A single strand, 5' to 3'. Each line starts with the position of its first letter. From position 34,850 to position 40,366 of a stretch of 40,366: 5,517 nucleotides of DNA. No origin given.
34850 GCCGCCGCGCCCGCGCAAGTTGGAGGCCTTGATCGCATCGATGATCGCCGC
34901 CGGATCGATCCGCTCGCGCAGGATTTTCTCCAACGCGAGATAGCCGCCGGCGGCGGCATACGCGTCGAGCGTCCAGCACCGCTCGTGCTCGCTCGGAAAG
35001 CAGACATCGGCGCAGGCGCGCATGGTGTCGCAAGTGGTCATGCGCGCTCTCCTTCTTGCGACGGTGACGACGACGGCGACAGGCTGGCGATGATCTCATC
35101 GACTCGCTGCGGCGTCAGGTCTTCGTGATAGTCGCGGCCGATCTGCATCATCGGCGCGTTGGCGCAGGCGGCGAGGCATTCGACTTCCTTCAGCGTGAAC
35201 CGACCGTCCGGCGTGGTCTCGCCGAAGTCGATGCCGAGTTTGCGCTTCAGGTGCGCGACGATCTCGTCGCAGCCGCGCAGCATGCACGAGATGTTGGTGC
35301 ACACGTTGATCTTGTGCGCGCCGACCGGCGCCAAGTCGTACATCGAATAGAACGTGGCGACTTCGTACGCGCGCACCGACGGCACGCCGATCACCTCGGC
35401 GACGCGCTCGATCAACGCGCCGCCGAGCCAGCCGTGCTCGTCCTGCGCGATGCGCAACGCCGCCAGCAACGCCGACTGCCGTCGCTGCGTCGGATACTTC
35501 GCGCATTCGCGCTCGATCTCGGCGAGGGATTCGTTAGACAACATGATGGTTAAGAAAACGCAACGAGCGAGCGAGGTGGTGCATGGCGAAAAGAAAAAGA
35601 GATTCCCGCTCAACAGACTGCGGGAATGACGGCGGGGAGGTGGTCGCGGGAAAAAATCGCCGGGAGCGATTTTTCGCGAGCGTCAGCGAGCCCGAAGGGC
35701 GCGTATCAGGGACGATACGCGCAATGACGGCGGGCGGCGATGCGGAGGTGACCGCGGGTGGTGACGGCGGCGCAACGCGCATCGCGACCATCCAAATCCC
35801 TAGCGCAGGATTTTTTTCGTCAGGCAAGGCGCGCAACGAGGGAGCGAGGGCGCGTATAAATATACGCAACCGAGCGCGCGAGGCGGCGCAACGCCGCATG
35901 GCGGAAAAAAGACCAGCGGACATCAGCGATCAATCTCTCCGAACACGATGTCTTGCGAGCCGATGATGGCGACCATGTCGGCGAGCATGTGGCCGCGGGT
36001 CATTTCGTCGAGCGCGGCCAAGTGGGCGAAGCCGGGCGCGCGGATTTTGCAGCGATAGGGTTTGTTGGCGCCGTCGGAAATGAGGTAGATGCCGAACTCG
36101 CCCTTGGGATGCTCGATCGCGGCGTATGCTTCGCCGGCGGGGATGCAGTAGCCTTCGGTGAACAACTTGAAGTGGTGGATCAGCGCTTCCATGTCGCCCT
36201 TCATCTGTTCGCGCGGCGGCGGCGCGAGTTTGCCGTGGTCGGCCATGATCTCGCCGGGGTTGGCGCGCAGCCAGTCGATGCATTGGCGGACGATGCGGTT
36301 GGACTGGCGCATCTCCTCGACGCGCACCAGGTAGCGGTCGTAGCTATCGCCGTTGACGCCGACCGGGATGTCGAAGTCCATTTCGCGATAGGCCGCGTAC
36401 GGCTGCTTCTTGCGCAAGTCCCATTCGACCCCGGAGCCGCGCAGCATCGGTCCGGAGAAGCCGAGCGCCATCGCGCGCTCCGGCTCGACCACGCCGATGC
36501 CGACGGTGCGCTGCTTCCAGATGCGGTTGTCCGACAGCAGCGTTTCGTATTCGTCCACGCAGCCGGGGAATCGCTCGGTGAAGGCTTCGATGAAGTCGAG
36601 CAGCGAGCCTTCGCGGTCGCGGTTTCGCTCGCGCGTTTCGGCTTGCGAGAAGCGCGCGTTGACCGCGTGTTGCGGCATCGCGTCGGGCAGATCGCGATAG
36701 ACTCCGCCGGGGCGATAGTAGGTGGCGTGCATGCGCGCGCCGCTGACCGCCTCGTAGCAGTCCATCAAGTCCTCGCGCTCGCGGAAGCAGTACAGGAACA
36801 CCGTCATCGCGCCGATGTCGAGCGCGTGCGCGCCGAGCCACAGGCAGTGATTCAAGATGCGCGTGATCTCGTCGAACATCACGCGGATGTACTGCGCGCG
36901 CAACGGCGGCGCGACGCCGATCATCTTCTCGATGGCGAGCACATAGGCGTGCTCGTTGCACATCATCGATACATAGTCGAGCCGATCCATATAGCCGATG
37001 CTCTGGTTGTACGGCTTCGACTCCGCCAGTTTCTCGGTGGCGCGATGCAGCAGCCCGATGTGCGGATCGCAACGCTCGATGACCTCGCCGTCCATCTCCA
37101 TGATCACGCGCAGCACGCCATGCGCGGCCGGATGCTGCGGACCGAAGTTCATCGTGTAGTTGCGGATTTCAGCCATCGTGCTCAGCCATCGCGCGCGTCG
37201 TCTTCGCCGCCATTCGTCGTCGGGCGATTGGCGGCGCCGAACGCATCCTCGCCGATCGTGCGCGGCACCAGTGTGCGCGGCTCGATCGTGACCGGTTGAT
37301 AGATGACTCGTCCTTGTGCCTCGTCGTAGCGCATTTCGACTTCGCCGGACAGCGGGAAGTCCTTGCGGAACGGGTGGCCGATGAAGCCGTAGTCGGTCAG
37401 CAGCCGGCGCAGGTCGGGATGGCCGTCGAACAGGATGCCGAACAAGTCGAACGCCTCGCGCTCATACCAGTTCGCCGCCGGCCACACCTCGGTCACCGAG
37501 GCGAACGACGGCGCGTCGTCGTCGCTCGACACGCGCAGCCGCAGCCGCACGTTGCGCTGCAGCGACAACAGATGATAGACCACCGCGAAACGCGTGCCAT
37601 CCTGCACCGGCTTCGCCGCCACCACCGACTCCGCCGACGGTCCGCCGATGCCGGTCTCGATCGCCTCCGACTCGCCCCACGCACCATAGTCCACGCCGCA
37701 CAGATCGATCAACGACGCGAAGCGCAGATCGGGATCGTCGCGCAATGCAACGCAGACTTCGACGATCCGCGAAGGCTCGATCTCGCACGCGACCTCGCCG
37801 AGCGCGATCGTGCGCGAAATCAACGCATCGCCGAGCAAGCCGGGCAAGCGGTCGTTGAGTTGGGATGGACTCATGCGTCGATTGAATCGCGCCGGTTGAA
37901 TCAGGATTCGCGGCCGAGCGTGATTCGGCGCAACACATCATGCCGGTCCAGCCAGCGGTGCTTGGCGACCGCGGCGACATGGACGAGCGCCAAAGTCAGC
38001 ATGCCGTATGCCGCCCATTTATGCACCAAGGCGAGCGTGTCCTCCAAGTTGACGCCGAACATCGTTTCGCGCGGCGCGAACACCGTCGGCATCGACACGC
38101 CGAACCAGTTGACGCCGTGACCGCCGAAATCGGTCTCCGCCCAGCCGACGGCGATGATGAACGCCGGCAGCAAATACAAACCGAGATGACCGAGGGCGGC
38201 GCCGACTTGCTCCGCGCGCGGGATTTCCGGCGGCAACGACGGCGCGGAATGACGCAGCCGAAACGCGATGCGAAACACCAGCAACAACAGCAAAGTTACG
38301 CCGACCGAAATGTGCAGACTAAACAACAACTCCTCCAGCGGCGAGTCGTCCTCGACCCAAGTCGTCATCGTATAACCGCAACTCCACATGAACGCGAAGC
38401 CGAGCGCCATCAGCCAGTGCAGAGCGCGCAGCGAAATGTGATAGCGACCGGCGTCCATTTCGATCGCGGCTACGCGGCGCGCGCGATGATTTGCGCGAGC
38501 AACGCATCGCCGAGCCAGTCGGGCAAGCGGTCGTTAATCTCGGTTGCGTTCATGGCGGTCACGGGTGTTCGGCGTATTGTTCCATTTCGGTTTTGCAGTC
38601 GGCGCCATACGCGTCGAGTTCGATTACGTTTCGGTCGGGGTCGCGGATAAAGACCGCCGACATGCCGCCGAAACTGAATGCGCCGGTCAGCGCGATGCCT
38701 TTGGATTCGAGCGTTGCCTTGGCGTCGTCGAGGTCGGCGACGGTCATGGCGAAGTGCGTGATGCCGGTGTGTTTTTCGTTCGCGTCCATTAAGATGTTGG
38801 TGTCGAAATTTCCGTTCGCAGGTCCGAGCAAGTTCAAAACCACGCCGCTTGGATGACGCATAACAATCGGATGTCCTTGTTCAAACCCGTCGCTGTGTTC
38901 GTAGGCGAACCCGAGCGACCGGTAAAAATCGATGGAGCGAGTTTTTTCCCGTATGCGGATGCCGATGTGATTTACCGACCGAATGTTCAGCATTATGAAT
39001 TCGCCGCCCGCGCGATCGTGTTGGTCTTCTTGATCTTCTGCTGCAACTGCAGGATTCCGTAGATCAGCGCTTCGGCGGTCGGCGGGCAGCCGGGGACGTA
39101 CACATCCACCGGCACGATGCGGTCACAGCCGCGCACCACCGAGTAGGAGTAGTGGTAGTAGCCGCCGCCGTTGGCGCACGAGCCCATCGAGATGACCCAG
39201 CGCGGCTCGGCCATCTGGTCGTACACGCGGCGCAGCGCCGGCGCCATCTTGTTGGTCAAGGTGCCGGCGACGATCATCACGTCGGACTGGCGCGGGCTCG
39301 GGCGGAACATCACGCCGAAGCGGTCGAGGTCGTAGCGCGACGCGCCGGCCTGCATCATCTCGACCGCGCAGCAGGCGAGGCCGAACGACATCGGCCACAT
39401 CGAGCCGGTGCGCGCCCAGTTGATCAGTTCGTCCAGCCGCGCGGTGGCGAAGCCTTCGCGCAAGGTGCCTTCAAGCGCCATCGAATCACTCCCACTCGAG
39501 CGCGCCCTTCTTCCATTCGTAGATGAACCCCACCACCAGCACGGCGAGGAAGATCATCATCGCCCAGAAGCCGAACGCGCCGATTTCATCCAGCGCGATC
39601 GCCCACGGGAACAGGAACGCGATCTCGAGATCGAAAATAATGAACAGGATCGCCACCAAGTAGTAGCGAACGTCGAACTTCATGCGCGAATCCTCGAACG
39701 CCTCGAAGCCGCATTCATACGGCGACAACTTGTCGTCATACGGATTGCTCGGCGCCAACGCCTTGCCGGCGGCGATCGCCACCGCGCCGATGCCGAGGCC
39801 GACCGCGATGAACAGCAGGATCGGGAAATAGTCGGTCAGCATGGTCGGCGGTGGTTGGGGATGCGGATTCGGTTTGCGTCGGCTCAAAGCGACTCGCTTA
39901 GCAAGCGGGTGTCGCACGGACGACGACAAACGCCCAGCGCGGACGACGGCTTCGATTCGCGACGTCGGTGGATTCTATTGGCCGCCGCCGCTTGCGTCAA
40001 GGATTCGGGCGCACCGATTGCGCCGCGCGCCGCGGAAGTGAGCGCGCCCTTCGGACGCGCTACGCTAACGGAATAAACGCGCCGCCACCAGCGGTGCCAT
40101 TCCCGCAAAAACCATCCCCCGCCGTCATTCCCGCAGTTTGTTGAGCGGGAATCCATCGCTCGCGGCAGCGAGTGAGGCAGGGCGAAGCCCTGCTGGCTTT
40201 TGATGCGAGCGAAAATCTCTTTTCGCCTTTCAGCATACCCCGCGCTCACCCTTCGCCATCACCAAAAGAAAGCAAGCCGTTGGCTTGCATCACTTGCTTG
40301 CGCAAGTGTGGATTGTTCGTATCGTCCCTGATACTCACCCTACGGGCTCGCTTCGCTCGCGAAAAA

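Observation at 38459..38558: Fossil duplicate of the nuoC start codon region sits in front of the inserted cytochrome b561 gene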

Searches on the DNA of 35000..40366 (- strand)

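Call 50: search_rna_families(source=window, start=35000, end=40366, threshold=evalue, max_evalue=1)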
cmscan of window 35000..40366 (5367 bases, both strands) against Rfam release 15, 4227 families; matches with E-value up to 1: 2.
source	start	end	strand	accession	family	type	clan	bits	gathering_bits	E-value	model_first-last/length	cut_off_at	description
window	36603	36681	+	RF00864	mir-BART20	Gene; miRNA;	-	25.1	70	0.11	1-81/81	no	mir-BART20 microRNA precursor family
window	35217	35425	-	RF02238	asX4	Gene; sRNA;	-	22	100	0.0039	1-309/309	no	Xanthomonas sRNA asX4/Xoo4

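Call 66: search_rna_families(source=L094, start=2100, end=3520, threshold=evalue, max_evalue=1)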
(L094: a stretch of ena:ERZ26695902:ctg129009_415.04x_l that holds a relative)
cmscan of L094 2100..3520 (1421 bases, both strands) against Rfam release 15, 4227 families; matches with E-value up to 1: 0.
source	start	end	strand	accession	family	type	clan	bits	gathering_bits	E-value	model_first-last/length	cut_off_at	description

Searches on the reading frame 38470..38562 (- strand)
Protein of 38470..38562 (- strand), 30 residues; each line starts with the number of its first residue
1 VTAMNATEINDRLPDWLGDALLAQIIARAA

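Call 5: search_protein_families(library=pfam, proteins=[window:38470-38562:-])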
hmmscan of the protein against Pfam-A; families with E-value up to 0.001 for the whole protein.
window:38470-38562:- (30 aa): 0 families
